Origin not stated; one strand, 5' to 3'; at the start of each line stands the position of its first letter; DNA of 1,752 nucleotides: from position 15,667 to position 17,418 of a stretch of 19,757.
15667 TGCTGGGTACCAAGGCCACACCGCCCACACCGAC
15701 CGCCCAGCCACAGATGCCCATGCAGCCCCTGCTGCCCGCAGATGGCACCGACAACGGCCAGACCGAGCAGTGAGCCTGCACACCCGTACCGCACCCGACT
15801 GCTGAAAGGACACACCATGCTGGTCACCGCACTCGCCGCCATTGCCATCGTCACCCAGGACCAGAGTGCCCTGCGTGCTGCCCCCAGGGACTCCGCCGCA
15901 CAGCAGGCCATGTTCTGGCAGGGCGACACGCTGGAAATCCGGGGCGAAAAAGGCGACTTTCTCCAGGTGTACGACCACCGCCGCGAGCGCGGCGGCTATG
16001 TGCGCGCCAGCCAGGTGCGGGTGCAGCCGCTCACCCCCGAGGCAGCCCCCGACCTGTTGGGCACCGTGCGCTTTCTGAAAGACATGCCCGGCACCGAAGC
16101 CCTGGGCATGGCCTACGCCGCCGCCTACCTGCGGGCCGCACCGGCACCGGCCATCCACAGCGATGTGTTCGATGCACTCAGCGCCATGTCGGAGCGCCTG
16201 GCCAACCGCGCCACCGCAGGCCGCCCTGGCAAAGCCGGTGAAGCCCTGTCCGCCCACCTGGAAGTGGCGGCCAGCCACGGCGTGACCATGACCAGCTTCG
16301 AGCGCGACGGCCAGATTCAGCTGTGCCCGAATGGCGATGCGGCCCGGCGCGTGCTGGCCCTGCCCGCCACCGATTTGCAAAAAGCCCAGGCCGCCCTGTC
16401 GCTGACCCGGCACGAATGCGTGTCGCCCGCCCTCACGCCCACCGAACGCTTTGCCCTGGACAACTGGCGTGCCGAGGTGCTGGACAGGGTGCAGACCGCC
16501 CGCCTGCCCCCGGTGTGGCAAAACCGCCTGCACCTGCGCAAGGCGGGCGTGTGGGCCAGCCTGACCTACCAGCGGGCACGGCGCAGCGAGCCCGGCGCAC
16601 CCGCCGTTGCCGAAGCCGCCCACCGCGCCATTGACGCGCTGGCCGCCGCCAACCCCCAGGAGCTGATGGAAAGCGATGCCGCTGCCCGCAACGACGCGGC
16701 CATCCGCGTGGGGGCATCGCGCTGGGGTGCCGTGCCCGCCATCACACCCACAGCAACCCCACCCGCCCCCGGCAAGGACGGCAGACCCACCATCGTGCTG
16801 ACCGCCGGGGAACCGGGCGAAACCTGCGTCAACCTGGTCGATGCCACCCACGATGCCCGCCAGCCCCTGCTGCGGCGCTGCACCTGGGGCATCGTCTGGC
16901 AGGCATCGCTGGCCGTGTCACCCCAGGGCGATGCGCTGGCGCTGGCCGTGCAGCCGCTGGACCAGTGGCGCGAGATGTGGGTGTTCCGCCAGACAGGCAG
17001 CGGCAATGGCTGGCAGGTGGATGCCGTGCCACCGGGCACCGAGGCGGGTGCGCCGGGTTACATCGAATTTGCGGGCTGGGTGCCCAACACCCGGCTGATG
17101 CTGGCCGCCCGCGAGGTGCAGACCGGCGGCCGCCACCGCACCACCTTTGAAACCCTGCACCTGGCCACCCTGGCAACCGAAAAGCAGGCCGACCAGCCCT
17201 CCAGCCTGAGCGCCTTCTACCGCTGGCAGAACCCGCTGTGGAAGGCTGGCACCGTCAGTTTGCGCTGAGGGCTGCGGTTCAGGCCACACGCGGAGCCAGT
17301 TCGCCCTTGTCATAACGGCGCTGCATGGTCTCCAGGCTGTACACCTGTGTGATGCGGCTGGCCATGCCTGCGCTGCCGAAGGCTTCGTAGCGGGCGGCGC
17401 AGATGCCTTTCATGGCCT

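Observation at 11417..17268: Uncharacterised signalling/envelope module: periplasmic-sensing HK plus OmpR-type RR, divergent from an SPFH (flotillin-like) protein plus a secreted SH3b-domain protein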

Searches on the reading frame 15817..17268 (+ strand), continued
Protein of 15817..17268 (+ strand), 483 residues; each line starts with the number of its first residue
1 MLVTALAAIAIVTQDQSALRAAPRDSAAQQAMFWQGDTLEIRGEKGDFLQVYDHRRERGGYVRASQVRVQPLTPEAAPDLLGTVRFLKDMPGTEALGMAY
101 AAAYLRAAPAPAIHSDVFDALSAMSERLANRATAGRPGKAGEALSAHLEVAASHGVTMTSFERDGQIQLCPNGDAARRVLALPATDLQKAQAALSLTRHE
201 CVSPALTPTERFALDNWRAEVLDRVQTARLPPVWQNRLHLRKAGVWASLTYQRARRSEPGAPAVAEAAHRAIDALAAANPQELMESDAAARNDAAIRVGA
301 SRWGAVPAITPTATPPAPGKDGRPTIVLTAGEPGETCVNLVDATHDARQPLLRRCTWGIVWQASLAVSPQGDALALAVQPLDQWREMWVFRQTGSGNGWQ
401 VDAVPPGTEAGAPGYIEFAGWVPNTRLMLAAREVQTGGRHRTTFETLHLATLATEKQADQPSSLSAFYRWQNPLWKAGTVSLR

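Call 56: search_solved_structures(query=A5, max_evalue=10)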
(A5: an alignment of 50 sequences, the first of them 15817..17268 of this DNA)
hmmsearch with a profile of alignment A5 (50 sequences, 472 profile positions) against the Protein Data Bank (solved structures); distinct sequences matched with E-value up to 10: 12.
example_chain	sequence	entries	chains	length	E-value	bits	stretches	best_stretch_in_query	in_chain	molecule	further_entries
4fgs_A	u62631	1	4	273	0.066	15.1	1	360-436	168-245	Probable dehydrogenase protein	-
3dr5_A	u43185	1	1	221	0.12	14.3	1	350-430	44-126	Putative O-Methyltransferase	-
3thk_A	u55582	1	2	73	0.2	13.5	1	26-80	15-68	Spectrin alpha chain, brain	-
9eyf_A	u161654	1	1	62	0.54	12.1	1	26-72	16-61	Spectrin alpha chain, non-erythrocytic 1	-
2kr3_A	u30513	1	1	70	0.58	12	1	26-72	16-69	Spectrin alpha chain, brain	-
2cdt_A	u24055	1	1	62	0.71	11.7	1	26-72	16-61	SPECTRIN ALPHA CHAIN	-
1hd3_A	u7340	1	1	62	0.74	11.7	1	26-72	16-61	SPECTRIN ALPHA CHAIN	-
7s4r_A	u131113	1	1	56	0.79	11.6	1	26-72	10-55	Spectrin alpha chain, non-erythrocytic 1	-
2lj3_A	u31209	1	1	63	0.83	11.5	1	26-72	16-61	Spectrin alpha chain, brain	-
1pwt_A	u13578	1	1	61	1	11.2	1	26-72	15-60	ALPHA SPECTRIN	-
1aey_A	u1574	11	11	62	1.1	11.1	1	26-72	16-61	ALPHA-SPECTRIN | SPECTRIN ALPHA CHAIN, BRAIN | ALPHA-SPECTRIN SH3 DOMAIN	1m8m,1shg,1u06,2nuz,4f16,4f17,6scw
5ihi_A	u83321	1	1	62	1.3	10.8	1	26-72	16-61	Spectrin alpha chain, non-erythrocytic 1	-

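Call 59: search_protein_families(library=pfam, proteins=[L070:5708-6685:-, L070:5681-6505:+, L070:4689-5732:-, L070:4758-5804:+, L070:9821-10861:-, L070:9676-10464:+, L079:5666-6493:+, L079:4537-5892:-, L079:9438-10106:+, L079:10256-13162:-], max_evalue=0.0001)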
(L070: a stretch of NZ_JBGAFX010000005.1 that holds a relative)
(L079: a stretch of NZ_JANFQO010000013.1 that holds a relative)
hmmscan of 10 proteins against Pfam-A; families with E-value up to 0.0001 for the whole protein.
L070:5708-6685:- (325 aa): 0 families

L070:5681-6505:+ (274 aa): 1 family
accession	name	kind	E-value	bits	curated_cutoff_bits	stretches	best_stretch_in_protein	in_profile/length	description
PF00849.27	PseudoU_synth_2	-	2.2e-14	54.4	26.8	1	100-231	2-150/152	RNA pseudouridylate synthase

L070:4689-5732:- (347 aa): 0 families

L070:4758-5804:+ (348 aa): 1 family
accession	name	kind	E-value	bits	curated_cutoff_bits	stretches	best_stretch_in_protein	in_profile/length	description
PF05175.20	MTS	-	2.4e-44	151.4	23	1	172-341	5-169/170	Methyltransferase small domain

L070:9821-10861:- (346 aa): 0 families

L070:9676-10464:+ (262 aa): 0 families

L079:5666-6493:+ (275 aa): 3 families
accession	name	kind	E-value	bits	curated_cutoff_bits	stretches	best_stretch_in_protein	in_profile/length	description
PF17765.7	MLTR_LBD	-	7.9e-36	124.1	26.3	1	102-271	2-168/168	MmyB-like transcription regulator ligand binding domain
PF13560.12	HTH_31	-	6.2e-09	36.5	27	1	17-78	2-64/64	Helix-turn-helix domain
PF01381.28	HTH_3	-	6e-06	26.6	23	1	21-74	1-54/55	Helix-turn-helix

L079:4537-5892:- (451 aa): 1 family
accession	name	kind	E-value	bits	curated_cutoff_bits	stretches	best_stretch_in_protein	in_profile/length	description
PF00561.26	Abhydrolase_1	-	3.1e-21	76.6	25.8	1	193-433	4-243/245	alpha/beta hydrolase fold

L079:9438-10106:+ (222 aa): 0 families

L079:10256-13162:- (968 aa): 5 families
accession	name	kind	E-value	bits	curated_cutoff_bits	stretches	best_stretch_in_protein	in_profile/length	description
PF02463.25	SMC_N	-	1.9e-15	57.4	40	1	43-920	16-198/220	RecF/RecN/SMC N terminal domain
PF13304.12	AAA_21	-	3.8e-14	53.9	27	1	54-92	2-28/304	AAA domain, putative AbiEii toxin, Type IV TA system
PF13555.12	AAA_29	-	4.1e-10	39.7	27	1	32-76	2-47/61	P-loop containing region of AAA domain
PF13476.12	AAA_23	-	2.4e-06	28.8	27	1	42-81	10-49/201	AAA domain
PF13175.12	AAA_15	-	2e-05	24.8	32.1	1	43-76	15-48/374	AAA ATPase domain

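Call 60: search_protein_families(library=padloc, proteins=[window:15817-17268:+], max_evalue=0.01)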
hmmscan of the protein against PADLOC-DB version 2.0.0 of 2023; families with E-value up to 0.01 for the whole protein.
window:15817-17268:+ (483 aa): 0 families

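Call 67: search_protein_families(library=pfam, proteins=[L016:2861-4516:-, L016:2991-4604:+, L016:4543-5178:-, L016:4576-5211:+, L016:5105-5806:+, L016:5189-6412:-, L018:4876-5622:+, L018:5430-6473:+, L018:5550-6416:-, L018:5032-5526:-], max_evalue=0.0001)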
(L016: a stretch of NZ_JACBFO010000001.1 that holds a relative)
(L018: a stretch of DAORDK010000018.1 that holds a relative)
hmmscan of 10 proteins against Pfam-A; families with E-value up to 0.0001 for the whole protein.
L016:2861-4516:- (551 aa): 2 families
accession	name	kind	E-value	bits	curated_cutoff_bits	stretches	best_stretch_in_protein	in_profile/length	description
PF15975.10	Flot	-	1.3e-40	138.7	27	1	402-526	1-124/124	Flotillin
PF01145.31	Band_7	-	1.1e-18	68.4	23.6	1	40-215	13-174/176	SPFH domain / Band 7 family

L016:2991-4604:+ (537 aa): 0 families

L016:4543-5178:- (211 aa): 2 families
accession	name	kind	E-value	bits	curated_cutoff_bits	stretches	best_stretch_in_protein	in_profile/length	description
PF21001.2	YqiJ_N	-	1.2e-30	106.5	23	1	10-117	2-116/116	Inner membrane protein YqiJ, N-terminal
PF07290.17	YqiJ_OB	-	1.8e-23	82.8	25.4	1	139-203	1-64/64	Inner membrane protein YqiJ, OB-fold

L016:4576-5211:+ (211 aa): 0 families

L016:5105-5806:+ (233 aa): 0 families

L016:5189-6412:- (407 aa): 1 family
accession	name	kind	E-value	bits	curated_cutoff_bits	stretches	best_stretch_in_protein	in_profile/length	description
PF04012.17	PspA_IM30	-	3e-10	40.5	33.9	1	190-403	4-218/220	PspA/IM30 family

L018:4876-5622:+ (248 aa): 0 families

L018:5430-6473:+ (347 aa): 0 families

L018:5550-6416:- (288 aa): 0 families

L018:5032-5526:- (164 aa): 0 families

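Call 83: search_protein_families(library=ncbifam, proteins=[L068:4320-5399:-, L062:4319-5428:-, L083:4764-5828:-, L052:4555-5727:-, L072:2556-3653:-, L089:4594-5688:-, L034:4525-5637:-, L001:6528-7625:-, L075:4139-5269:-], max_evalue=10)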
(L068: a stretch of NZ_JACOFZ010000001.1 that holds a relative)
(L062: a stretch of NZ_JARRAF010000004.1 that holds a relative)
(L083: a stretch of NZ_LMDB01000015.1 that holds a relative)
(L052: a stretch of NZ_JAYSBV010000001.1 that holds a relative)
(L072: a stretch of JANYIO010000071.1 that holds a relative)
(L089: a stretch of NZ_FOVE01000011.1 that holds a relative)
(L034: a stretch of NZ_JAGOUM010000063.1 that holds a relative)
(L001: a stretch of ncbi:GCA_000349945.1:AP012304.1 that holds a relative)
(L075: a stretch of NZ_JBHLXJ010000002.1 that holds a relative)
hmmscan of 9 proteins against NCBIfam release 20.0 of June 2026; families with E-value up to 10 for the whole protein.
L068:4320-5399:- (360 aa): 0 families

L062:4319-5428:- (370 aa): 0 families

L083:4764-5828:- (355 aa): 0 families

L052:4555-5727:- (391 aa): 0 families

L072:2556-3653:- (366 aa): 1 family
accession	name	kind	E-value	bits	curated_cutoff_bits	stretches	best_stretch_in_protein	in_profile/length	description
TIGR02253.1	CTE7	subfamily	0.13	12.1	169.75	1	267-321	6-60/221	TIGR02253 family HAD-type hydrolase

L089:4594-5688:- (365 aa): 0 families

L034:4525-5637:- (371 aa): 0 families

L001:6528-7625:- (366 aa): 0 families

L075:4139-5269:- (377 aa): 0 families

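Call 91: search_dna_similar(query=window:15817-17268:+, collection=plasmids, mode=protein, max_rows=15)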
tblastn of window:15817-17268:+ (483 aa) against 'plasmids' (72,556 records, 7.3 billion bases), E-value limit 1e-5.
No match.

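Call 94: fold_search(model_id=the predicted structure, library=pdb)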
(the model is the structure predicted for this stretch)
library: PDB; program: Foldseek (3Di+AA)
matches with E <= 10: 773; with E <= 0.001: 0
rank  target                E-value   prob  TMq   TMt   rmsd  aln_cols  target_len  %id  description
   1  3npf_B                7.5e-03  1.00  0.13  0.20   5.4        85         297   20  Crystal structure of a putative dipeptidyl-peptidase VI (BACOVA_00612) from Bacteroides ovatus at 1.72 A resolution (released 2010-07-28)
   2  4r0k_A                1.2e-02  1.00  0.13  0.20   5.4        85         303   19  Crystal structure of a putative dipeptidyl-peptidase VI (BT_1314) from Bacteroides thetaiotaomicron VPI-5482 at 1.75 A (released 2014-08-20)
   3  3npf_A                1.3e-02  1.00  0.13  0.20   5.6        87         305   21  Crystal structure of a putative dipeptidyl-peptidase VI (BACOVA_00612) from Bacteroides ovatus at 1.72 A resolution (released 2010-07-28)
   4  4r0k_B                1.4e-02  1.00  0.13  0.20   5.4        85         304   19  Crystal structure of a putative dipeptidyl-peptidase VI (BT_1314) from Bacteroides thetaiotaomicron VPI-5482 at 1.75 A (released 2014-08-20)
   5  3pvq_A                1.9e-02  1.00  0.15  0.22   5.8       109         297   17  Crystal structure of a putative dipeptidyl-peptidase VI (BT_1314) from BACTEROIDES THETAIOTAOMICRON VPI-5482 at 2.10 A (released 2011-02-02)
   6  9a7d_A                2.3e-02  1.00  0.14  0.13   2.6        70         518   24  Integrative model of YRVJ-YACD by crosslinking MS and deep learning (released 2024-09-18)
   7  3a98_A                2.5e-02  0.80  0.10  0.28  16.3       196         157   14  Crystal structure of the complex of the interacting regions of DOCK2 and ELMO1 (released 2010-10-27)
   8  4krt_A                3.5e-02  1.00  0.13  0.18   1.5        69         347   13  X-ray structure of endolysin from clostridium perfringens phage phiSM101 (released 2014-04-02)
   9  3a98_C                4.2e-02  0.85  0.11  0.30  15.9       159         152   15  Crystal structure of the complex of the interacting regions of DOCK2 and ELMO1 (released 2010-10-27)
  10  8qcb_D                5.1e-02  0.60  0.13  0.16  11.4       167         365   11  CryoEM structure of a S. Cerevisiae Ski2387 complex in the open state (released 2023-11-08)
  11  2krs_MODEL_1_A        5.3e-02  1.00  0.12  0.74   1.3        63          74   16  Solution NMR structure of SH3 domain from CPF_0587 (fragment 415-479) from Clostridium perfringens. Northeast  (released 2010-01-26)
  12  9ovi_A                5.6e-02  1.00  0.12  0.78   1.8        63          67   21  Crystal Structure of SH3-like_bac-type domain (79-145) of Conserved domain protein GBAA_2967 from Bacillus anthracis A (released 2025-06-11)
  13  4rtx_A                6.7e-02  1.00  0.11  0.72   3.3        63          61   17  Crystal structure of the Src tyrosine kinase SH3 domain T96G/Q128R mutant (released 2015-10-28)
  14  5o9z_w                7.0e-02  0.92  0.19  0.09   6.4       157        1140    8  Cryo-EM structure of a pre-catalytic human spliceosome primed for activation (B complex) (released 2017-08-16)
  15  4krt_B                9.3e-02  1.00  0.12  0.17   2.3        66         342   18  X-ray structure of endolysin from clostridium perfringens phage phiSM101 (released 2014-04-02)
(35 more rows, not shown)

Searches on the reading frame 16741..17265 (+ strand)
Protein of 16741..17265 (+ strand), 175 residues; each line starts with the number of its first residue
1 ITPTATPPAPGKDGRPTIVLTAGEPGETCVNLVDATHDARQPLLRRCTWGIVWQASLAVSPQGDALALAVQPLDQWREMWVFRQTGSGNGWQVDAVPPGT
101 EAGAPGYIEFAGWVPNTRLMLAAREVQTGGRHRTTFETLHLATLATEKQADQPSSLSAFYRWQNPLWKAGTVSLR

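Call 69: search_protein_families(library=pfam, proteins=[window:16741-17265:+], max_evalue=10)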
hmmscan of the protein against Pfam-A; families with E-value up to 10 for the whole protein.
seq(175 aa): 0 families
